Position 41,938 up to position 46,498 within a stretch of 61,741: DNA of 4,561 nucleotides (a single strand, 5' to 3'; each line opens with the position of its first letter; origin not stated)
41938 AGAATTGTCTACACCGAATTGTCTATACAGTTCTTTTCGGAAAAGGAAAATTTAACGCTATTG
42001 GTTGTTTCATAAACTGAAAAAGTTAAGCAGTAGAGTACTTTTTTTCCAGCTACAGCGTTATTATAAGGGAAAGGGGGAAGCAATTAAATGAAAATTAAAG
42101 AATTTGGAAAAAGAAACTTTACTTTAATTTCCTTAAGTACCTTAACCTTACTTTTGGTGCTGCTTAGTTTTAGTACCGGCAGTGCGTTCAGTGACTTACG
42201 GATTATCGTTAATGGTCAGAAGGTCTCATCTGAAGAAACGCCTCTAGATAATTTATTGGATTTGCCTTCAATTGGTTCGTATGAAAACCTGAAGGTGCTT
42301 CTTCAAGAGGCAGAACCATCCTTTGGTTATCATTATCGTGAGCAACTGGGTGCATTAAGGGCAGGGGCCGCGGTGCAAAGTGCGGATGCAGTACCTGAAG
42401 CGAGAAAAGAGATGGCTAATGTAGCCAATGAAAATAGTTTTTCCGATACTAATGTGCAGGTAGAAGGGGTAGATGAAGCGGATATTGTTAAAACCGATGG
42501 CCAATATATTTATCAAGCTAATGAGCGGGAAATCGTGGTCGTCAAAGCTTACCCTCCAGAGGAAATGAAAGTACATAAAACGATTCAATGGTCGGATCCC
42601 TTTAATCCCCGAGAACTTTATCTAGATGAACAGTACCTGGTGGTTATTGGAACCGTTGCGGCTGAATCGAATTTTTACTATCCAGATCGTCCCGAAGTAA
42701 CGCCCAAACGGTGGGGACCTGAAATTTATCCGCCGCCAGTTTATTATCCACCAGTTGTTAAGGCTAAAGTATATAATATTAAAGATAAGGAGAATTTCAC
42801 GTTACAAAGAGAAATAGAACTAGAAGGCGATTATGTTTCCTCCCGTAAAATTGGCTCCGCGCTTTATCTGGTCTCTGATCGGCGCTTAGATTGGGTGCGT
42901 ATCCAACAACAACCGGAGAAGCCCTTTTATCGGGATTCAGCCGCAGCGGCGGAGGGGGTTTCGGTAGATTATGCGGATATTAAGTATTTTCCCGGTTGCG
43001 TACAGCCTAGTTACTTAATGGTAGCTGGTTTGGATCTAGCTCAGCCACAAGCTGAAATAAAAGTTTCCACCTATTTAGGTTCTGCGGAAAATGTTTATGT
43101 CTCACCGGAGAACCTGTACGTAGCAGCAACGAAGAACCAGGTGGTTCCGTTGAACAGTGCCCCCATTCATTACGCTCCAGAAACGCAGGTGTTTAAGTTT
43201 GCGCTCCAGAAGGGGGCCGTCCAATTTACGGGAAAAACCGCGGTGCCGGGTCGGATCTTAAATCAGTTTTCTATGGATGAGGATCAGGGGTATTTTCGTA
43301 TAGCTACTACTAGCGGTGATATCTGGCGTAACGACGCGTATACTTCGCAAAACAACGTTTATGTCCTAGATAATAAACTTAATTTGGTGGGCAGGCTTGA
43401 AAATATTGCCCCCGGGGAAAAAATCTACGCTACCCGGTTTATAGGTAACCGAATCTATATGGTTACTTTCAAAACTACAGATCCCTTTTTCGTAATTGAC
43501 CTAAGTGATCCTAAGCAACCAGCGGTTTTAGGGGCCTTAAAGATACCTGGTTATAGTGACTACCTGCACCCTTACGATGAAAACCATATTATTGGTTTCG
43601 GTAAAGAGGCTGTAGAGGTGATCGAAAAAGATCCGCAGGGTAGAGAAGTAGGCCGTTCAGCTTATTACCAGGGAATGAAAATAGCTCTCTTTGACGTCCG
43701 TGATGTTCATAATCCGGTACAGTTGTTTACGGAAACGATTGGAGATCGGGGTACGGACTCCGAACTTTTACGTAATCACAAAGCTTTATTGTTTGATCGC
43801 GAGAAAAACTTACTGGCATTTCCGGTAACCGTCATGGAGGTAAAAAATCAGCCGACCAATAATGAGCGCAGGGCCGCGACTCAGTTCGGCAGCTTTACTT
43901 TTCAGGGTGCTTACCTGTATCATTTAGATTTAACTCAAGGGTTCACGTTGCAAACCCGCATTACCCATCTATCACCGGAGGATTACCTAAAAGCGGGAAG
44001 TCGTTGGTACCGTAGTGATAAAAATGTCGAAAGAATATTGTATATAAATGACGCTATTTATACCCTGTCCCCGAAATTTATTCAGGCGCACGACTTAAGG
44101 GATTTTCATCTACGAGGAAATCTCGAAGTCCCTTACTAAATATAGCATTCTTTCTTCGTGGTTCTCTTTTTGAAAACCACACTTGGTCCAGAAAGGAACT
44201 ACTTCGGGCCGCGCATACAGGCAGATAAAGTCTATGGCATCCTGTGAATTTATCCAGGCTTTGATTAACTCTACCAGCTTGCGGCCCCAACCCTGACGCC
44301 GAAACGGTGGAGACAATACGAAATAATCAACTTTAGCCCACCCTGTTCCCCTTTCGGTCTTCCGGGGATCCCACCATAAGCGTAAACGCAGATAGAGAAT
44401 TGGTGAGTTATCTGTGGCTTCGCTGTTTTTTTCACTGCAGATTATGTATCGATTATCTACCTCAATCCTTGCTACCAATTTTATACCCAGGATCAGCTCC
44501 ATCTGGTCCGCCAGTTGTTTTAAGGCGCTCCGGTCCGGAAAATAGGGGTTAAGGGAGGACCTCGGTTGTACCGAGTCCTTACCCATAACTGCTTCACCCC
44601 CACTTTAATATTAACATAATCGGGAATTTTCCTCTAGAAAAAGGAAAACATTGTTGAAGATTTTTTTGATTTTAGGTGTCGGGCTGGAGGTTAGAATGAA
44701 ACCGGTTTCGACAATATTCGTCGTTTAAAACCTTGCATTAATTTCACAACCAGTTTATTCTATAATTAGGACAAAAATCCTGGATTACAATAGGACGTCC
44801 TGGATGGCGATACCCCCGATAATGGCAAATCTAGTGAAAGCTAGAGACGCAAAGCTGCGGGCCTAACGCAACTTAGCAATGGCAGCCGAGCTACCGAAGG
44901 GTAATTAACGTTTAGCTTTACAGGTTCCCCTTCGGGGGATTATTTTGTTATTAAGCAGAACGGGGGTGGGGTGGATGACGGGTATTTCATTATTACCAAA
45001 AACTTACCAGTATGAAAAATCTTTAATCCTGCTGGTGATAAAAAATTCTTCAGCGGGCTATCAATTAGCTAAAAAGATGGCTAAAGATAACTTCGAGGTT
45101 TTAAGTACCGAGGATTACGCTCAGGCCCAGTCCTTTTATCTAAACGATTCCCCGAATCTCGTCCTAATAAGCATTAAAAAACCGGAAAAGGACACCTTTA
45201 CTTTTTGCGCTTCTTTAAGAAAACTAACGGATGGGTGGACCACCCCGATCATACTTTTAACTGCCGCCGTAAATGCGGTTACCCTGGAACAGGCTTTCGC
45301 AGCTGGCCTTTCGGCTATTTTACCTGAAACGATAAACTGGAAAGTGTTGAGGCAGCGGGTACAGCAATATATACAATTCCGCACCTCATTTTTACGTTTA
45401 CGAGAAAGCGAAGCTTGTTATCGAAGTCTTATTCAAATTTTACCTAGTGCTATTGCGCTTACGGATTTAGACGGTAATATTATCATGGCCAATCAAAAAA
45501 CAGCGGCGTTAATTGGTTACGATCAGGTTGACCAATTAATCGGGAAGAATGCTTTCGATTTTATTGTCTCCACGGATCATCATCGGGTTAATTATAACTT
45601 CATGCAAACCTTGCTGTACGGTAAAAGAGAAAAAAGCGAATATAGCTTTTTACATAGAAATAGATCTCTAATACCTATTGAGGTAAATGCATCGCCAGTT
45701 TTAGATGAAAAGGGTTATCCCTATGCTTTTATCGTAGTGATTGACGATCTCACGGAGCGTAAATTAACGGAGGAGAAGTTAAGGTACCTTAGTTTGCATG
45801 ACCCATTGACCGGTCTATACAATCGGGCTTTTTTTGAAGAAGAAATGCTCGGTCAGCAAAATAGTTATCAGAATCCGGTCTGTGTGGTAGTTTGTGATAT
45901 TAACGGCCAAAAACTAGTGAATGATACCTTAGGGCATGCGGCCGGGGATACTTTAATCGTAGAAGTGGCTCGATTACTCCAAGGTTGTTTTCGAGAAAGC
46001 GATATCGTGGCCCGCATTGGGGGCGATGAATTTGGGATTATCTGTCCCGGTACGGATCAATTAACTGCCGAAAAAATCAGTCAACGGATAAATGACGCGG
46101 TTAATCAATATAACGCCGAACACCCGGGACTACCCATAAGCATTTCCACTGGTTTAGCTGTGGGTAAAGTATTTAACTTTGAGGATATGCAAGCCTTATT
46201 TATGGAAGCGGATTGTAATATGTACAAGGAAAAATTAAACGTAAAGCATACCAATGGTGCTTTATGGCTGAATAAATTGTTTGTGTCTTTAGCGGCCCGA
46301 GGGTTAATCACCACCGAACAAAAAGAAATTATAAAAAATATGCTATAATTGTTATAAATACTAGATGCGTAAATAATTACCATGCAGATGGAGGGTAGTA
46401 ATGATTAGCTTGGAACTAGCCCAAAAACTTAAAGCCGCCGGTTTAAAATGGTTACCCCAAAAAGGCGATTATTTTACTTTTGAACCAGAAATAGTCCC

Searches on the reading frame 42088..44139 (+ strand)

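Call 54: search_protein_families(library=pfam, proteins=[window:42088-44139:+], max_evalue=0.00001)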
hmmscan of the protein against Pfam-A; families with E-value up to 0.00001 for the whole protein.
window:42088-44139:+ (683 aa): 1 family
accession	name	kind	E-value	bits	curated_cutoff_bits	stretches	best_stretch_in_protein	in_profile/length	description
PF09826.15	Beta_propel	-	1.1e-168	562.6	22.4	1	118-672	1-494/495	Beta propeller domain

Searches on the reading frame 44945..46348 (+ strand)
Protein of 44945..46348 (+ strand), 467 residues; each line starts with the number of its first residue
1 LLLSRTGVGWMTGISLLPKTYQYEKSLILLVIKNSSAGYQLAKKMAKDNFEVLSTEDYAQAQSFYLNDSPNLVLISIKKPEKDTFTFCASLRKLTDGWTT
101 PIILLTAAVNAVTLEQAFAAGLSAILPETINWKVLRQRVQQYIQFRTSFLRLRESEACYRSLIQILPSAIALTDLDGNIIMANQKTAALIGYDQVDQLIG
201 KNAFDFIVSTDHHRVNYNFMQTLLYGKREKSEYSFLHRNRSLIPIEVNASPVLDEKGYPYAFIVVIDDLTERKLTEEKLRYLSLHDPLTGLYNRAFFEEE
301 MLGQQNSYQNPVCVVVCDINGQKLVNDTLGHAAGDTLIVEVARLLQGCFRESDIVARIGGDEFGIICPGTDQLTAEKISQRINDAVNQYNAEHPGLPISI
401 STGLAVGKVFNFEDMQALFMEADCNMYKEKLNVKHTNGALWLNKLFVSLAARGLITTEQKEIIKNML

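Call 54: search_protein_families(library=pfam, proteins=[window:44945-46348:+], max_evalue=0.00001)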
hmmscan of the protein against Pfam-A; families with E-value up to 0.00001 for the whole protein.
window:44945-46348:+ (467 aa): 8 families
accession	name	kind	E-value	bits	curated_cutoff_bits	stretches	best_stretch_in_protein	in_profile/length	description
PF00990.26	GGDEF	-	2.3e-35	122.2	23.8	1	284-432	2-157/161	Diguanylate cyclase, GGDEF domain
PF00989.32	PAS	-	1.3e-14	54.6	22.6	1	159-268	3-112/113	PAS fold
PF13426.13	PAS_9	-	6.5e-14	52.5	27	1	167-271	1-103/103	PAS domain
PF08448.16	PAS_4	-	1.3e-11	45.1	23.1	1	166-273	4-109/110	PAS fold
PF08447.18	PAS_3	-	9.5e-08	32.6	25.6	1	180-265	2-88/89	PAS fold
PF13188.13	PAS_8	-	5.1e-07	29.8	21.8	1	158-206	2-49/65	PAS domain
PF00072.30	Response_reg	-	1.4e-06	28.9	30.2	1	42-139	15-110/111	Response regulator receiver domain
PF24820.1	Diguanyl_cycl_sensor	-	5e-06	26.9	28.1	0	162-221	1-57/109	Diguanylate cyclase-like sensor domain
